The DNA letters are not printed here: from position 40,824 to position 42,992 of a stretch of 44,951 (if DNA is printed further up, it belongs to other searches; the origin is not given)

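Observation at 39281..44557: Aldehyde:ferredoxin oxidoreductase sandwiched between two paralogous CrtI/COG1233-like flavoproteins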

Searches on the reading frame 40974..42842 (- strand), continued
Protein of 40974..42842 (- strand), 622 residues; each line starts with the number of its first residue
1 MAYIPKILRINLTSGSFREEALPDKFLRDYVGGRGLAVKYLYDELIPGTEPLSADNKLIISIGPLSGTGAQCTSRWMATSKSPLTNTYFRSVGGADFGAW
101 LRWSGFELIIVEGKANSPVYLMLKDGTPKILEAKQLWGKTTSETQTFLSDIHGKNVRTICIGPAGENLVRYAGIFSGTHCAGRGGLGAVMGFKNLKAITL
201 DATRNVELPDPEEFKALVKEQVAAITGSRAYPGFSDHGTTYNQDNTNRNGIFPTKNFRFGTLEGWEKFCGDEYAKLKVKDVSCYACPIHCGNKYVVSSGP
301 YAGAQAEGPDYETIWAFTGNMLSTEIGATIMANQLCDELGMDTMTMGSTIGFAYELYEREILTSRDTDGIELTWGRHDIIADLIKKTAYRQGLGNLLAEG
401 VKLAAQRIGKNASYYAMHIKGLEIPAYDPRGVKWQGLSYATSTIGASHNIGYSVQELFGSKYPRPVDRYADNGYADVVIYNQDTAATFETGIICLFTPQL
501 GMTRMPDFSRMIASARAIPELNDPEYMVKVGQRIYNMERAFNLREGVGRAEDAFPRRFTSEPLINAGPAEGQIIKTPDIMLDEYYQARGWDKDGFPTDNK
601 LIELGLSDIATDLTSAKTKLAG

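Call 63: search_protein_families(library=ncbifam, proteins=[L169:1516-2277:+, L170:40-801:+, L170:6164-7261:+], max_evalue=0.00001)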
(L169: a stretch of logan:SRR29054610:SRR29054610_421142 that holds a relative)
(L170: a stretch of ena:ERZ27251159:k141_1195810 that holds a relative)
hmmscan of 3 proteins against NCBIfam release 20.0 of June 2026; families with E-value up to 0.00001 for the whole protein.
L169:1516-2277:+ (253 aa): 225 families (the best 25 are shown)
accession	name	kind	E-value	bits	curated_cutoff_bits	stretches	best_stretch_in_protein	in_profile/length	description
NF005853.0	PRK07774.1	equivalog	1.1e-67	228.1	303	1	2-253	3-249/250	SDR family oxidoreductase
NF005559.1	PRK07231.1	subfamily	7e-62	209.1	215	1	3-251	2-248/249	glucose 1-dehydrogenase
NF004791.0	PRK06138.1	equivalog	5.3e-58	196.3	312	1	1-251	1-250/252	SDR family oxidoreductase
NF047923.1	pyridox_DH_SDR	equivalog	2.5e-57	194.2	325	1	4-250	2-240/243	pyridoxal 4-dehydrogenase, SDR-type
NF004198.0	PRK05653.1-3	equivalog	9.3e-55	185.8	296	1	3-250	5-246/248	3-oxoacyl-ACP reductase FabG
NF005472.0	PRK07067.1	equivalog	3.1e-53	181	338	1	1-251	2-255/257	L-iditol 2-dehydrogenase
NF052558.1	MBtsdlDhBudC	equivalog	4.8e-53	180.3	270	1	4-251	2-242/250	meso-2,3-butanediol dehydrogenase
NF006070.0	PRK08213.1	subfamily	3.1e-52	177.7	279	1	2-251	9-257/259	gluconate 5-dehydrogenase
NF005309.0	PRK06841.1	subfamily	8e-51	173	286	1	2-252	12-254/255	GolD/DthD family dehydrogenase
NF004818.0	PRK06172.1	equivalog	8.2e-51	172.8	336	1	1-250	3-250/253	SDR family oxidoreductase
NF005469.0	PRK07063.1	equivalog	1.6e-50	172.1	306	1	2-250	4-254/260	SDR family oxidoreductase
TIGR03206.1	benzo_BadH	equivalog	2e-50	171.5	431.2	1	4-251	2-249/250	2-hydroxycyclohexanecarboxyl-CoA dehydrogenase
TIGR01830.1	3oxo_ACP_reduc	equivalog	1.6e-49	168.8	297.75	1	8-249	1-237/239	3-oxoacyl-[acyl-carrier-protein] reductase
NF005390.0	PRK06935.1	equivalog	7.6e-49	166.4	369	1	2-249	12-254/258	2-dehydro-3-deoxy-D-gluconate 5-dehydrogenase KduD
NF005983.0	PRK08085.1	equivalog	4.3e-48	164.1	408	1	3-249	7-249/254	gluconate 5-dehydrogenase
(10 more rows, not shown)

L170:40-801:+ (253 aa): 223 families (the best 25 are shown)
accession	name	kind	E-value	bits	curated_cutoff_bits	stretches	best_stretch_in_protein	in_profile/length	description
NF005853.0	PRK07774.1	equivalog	1e-68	231.4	303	1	2-252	3-248/250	SDR family oxidoreductase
NF004791.0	PRK06138.1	equivalog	9e-61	205.4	312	1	1-250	1-249/252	SDR family oxidoreductase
NF005559.1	PRK07231.1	subfamily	2.7e-60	204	215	1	2-251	1-248/249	glucose 1-dehydrogenase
NF047923.1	pyridox_DH_SDR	equivalog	3.7e-58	196.9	325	1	4-251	2-241/243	pyridoxal 4-dehydrogenase, SDR-type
NF004198.0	PRK05653.1-3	equivalog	5.5e-57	193.1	296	1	3-252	5-248/248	3-oxoacyl-ACP reductase FabG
NF005472.0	PRK07067.1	equivalog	1.6e-55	188.5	338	1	1-252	2-256/257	L-iditol 2-dehydrogenase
NF005469.0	PRK07063.1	equivalog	2.3e-51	174.8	306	1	2-250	4-254/260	SDR family oxidoreductase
NF004818.0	PRK06172.1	equivalog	2.6e-51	174.4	336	1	1-251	3-251/253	SDR family oxidoreductase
NF005309.0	PRK06841.1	subfamily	1.2e-50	172.4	286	1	2-249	12-251/255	GolD/DthD family dehydrogenase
NF052558.1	MBtsdlDhBudC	equivalog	3.5e-50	170.9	270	1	4-250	2-241/250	meso-2,3-butanediol dehydrogenase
NF009466.0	PRK12826.1-2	subfamily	4.5e-49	167.2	222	1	5-252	3-246/248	3-oxoacyl-ACP reductase FabG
NF006070.0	PRK08213.1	subfamily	4.8e-49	167.2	279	1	2-250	9-256/259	gluconate 5-dehydrogenase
TIGR01830.1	3oxo_ACP_reduc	equivalog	5e-49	167.2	297.75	1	8-249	1-237/239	3-oxoacyl-[acyl-carrier-protein] reductase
NF005681.0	PRK07478.1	subfamily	1.2e-48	165.7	267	1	1-250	2-249/254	SDR family oxidoreductase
NF004773.0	PRK06113.1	equivalog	2.2e-48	164.9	367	1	1-251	7-251/255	7-alpha-hydroxysteroid dehydrogenase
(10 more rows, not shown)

L170:6164-7261:+ (365 aa): 32 families (the best 25 are shown)
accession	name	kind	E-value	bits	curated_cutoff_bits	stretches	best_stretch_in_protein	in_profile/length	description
TIGR02032.1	GG-red-SF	subfamily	3.9e-38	131.8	158.8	1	2-304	1-297/297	geranylgeranyl reductase family protein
NF008519.0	PRK11445.1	equivalog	8.7e-27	94.3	303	1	1-303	3-299/355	FAD-binding protein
TIGR02023.1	BchP-ChlP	subfamily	1.6e-24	86.6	343.3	1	3-311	2-305/388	geranylgeranyl diphosphate reductase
NF049967.1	QhpG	equivalog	8.2e-16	57.9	240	1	4-154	1-140/423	flavin-dependent monooxygenase QhpG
TIGR02028.1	ChlP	equivalog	1e-14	54.2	505.3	1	4-159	3-163/398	geranylgeranyl reductase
NF004829.0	PRK06183.1-3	subfamily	2.6e-13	49.6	390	1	2-162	9-181/520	bifunctional 3-(3-hydroxy-phenyl)propionate/3-hydroxycinnamic acid hydroxylase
NF041080.1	DGGGPL_reductase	equivalog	4.9e-13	48.7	580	1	2-311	2-318/447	digeranylgeranylglycerophospholipid reductase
NF045655.1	MkRedMenJ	equivalog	1.7e-12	47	700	1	3-158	6-162/406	menaquinone reductase MenJ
NF041160.1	DGGPL_Thplmales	equivalog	1.9e-12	46.8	780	1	2-309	4-315/396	digeranylgeranylglycerophospholipid reductase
NF038171.1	maturase_LodB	equivalog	6.9e-10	38.5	400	0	3-158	1-163/361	lysine-epsilon-oxidase maturase LodB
NF006002.0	PRK08132.1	subfamily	1.2e-09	37.1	416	0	101-199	132-232/552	FAD-dependent oxidoreductase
NF033113.0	halo_ClmS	equivalog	1.3e-09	37.1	900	1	4-169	5-176/570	chloramphenicol-biosynthetic FADH2-dependent halogenase CmlS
NF004780.0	PRK06126.1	subfamily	1.8e-09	36.5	445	0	107-295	138-329/552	hypothetical protein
TIGR01988.1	Ubi-OHases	subfamily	2.3e-09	36.6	224.65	0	98-162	108-171/387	ubiquinone biosynthesis hydroxylase, UbiH/UbiF/VisC/COQ6 family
NF033145.1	rif_monoox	equivalog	1.1e-08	34.5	800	1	3-163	2-161/472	rifampin monooxygenase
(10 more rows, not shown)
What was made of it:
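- A geranylgeranyl-reductase-family gene lies next to one sister module (L170, call 63).
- Tried and rejected: Subfamily calls for the SDR and the Mo-enzyme (call 63).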
